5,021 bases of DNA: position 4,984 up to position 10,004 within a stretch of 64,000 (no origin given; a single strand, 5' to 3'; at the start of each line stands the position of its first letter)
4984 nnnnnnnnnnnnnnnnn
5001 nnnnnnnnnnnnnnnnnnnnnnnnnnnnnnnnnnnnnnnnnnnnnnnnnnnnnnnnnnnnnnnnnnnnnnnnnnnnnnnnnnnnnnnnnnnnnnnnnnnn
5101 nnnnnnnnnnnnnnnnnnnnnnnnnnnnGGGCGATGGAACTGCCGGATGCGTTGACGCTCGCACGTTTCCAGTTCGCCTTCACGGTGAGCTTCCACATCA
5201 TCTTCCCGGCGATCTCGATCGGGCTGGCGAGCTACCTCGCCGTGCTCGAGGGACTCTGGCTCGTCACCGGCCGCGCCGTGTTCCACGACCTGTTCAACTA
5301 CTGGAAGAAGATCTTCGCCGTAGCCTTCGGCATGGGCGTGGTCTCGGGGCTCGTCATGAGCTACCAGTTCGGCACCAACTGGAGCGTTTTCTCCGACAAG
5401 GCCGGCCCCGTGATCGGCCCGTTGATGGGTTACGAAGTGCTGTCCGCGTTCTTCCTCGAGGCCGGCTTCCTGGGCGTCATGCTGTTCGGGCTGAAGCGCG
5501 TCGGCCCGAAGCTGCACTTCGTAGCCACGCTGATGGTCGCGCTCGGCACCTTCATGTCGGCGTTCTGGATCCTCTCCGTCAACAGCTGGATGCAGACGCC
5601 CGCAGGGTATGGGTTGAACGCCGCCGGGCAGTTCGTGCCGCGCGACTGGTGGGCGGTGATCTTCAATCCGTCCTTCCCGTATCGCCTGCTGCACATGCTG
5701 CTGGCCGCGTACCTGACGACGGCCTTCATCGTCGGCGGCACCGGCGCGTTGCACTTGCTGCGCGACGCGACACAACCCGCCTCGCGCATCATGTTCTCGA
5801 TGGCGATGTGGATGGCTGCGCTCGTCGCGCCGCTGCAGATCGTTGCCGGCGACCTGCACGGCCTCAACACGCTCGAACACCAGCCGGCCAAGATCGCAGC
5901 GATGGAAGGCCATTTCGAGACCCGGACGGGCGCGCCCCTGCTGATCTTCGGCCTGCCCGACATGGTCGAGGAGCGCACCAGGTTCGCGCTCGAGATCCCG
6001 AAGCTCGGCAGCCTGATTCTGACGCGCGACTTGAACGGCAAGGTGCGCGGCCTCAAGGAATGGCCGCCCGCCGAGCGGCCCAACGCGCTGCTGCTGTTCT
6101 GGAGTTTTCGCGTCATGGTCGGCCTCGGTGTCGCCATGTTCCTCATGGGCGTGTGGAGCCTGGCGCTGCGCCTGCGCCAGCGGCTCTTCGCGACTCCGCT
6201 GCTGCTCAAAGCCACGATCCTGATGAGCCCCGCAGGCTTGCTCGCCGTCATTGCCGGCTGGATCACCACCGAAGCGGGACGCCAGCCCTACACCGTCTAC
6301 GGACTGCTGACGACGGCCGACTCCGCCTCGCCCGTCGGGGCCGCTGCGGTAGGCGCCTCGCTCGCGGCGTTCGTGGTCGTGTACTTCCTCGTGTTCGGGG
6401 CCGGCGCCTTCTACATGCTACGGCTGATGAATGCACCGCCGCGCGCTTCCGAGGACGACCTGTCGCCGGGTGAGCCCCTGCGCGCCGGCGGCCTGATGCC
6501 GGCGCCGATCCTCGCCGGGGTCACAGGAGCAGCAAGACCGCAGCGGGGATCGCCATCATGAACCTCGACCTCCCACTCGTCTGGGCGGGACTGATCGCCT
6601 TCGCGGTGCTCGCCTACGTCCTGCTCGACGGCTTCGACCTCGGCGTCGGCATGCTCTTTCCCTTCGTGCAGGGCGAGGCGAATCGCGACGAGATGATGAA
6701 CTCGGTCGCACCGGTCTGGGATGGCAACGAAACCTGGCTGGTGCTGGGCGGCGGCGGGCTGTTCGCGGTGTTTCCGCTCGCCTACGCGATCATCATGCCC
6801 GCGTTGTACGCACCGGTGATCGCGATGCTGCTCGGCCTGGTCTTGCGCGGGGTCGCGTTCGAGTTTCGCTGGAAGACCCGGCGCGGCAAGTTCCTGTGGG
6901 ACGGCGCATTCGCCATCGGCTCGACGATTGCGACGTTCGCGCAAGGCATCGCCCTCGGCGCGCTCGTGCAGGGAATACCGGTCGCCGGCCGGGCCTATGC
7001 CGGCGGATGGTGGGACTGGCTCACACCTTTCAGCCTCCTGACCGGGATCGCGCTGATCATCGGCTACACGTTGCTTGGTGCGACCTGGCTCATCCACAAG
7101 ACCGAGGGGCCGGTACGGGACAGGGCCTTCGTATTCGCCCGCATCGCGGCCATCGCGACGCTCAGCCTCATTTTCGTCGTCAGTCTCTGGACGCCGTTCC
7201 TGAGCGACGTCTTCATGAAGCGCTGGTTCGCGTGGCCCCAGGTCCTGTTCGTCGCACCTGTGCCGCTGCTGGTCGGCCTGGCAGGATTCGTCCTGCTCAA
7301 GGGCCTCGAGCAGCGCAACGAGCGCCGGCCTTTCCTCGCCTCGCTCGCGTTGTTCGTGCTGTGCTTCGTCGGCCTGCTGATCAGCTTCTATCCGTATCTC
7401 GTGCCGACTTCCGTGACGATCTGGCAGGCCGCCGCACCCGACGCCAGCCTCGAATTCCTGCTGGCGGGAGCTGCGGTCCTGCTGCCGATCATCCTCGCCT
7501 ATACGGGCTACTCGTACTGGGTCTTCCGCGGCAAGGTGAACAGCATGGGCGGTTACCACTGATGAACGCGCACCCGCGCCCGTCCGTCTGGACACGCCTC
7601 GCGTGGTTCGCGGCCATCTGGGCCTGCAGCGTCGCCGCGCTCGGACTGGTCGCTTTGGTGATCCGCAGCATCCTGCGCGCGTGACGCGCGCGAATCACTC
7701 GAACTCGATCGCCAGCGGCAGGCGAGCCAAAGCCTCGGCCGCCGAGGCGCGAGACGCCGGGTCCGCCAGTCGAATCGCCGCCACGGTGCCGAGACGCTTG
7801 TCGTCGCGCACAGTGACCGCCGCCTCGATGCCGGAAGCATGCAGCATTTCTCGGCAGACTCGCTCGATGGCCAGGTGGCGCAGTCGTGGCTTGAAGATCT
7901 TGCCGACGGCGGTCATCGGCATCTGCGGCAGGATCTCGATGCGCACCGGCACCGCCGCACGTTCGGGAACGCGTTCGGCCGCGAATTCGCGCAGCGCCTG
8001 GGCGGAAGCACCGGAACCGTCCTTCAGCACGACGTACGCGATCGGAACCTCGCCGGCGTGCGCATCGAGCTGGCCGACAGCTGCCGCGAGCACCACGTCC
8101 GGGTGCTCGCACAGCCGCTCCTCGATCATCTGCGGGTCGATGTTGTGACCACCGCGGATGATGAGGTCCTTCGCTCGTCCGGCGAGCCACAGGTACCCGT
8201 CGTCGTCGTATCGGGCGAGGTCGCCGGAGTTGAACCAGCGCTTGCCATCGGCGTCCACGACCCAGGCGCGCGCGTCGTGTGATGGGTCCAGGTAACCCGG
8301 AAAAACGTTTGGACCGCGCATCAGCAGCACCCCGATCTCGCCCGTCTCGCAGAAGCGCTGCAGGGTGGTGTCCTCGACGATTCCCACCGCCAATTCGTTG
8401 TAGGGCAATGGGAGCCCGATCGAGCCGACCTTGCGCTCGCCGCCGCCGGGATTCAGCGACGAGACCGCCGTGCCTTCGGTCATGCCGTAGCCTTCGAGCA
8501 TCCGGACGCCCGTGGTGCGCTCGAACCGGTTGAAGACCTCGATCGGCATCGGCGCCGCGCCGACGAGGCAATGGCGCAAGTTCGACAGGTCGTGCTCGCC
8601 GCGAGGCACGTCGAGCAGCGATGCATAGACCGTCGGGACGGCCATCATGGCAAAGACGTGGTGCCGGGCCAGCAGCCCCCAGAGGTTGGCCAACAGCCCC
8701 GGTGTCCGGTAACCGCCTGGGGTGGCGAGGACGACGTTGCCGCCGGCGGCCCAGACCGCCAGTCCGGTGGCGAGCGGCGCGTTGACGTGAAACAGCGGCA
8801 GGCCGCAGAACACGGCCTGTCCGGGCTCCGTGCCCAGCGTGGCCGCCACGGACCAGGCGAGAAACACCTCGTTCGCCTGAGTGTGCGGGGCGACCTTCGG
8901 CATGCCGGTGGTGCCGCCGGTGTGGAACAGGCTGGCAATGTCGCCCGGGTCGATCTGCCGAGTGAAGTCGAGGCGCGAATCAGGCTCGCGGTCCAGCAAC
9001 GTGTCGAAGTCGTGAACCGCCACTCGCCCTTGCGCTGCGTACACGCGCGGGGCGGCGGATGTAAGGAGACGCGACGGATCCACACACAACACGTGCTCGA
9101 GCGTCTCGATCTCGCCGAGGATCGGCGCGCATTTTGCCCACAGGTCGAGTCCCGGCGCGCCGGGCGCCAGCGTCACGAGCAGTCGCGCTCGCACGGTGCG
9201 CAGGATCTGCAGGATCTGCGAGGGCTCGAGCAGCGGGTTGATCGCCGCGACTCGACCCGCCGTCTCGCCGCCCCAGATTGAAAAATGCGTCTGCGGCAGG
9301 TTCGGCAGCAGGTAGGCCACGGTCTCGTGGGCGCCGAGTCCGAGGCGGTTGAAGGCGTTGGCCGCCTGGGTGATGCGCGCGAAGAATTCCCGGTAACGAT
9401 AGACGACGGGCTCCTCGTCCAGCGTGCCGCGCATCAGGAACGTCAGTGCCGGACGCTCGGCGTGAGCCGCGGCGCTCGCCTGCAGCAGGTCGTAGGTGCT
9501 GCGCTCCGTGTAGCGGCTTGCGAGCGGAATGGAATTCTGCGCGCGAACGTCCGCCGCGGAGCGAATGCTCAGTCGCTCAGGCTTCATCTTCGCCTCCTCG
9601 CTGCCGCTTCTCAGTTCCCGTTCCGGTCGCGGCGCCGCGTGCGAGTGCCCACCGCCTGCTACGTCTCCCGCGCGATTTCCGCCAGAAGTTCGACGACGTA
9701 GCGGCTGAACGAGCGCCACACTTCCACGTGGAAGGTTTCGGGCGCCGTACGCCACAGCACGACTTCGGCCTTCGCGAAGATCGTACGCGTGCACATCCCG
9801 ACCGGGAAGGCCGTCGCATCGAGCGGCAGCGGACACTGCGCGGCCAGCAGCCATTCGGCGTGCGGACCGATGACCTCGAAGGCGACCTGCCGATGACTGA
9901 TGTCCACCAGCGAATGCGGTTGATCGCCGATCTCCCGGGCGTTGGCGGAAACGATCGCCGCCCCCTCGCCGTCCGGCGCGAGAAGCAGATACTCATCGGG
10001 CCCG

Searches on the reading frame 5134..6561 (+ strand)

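Call 81: search_protein_families(library=pfam, proteins=[window:5134-6561:+], max_evalue=0.000001)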
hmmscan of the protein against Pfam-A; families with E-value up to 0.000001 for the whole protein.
window:5134-6561:+ (475 aa): 1 family
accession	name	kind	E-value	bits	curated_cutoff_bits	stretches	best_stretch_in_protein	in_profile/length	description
PF01654.22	Cyt_bd_oxida_I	-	2.8e-162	540.5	26.2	1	9-434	1-416/418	Cytochrome bd terminal oxidase subunit I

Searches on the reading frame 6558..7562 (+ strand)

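Call 81: search_protein_families(library=pfam, proteins=[window:6558-7562:+], max_evalue=0.000001)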
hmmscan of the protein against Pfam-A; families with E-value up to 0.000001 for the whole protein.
window:6558-7562:+ (334 aa): 1 family
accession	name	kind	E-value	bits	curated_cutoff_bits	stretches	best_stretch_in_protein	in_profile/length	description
PF02322.20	Cyt_bd_oxida_II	-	2.6e-100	336.1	35.6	1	5-323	1-302/302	Cytochrome bd terminal oxidase subunit II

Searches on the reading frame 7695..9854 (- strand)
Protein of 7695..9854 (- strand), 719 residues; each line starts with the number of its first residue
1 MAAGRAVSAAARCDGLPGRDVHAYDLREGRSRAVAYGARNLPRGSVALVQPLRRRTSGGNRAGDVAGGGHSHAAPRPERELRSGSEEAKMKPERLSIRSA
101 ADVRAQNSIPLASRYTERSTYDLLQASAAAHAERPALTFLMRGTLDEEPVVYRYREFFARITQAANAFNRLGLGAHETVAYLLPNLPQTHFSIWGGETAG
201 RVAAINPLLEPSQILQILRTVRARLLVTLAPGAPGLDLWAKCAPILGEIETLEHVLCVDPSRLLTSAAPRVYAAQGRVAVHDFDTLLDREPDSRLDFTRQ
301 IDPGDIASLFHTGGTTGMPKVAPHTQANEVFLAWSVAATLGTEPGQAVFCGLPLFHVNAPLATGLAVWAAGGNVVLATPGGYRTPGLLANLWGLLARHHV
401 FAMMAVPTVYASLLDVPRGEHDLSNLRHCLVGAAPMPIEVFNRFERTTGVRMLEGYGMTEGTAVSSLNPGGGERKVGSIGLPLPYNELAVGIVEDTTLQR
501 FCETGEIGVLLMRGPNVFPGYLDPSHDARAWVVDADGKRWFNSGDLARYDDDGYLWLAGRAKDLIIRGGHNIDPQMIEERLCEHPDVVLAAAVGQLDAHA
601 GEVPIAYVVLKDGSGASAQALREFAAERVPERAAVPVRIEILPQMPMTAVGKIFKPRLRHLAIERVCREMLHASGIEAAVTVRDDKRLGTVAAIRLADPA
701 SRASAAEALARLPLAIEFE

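Call 81: search_protein_families(library=pfam, proteins=[window:7695-9854:-], max_evalue=0.000001)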
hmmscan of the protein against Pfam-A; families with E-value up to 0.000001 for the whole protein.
window:7695-9854:- (719 aa): 2 families
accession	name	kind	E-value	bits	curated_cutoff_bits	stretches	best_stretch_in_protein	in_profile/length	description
PF00501.34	AMP-binding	-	1.8e-62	211.8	29.9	1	125-522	2-384/384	AMP-binding enzyme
PF13193.12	AMP-binding_C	-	1.6e-14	55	24.5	1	577-652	2-76/76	AMP-binding enzyme C-terminal domain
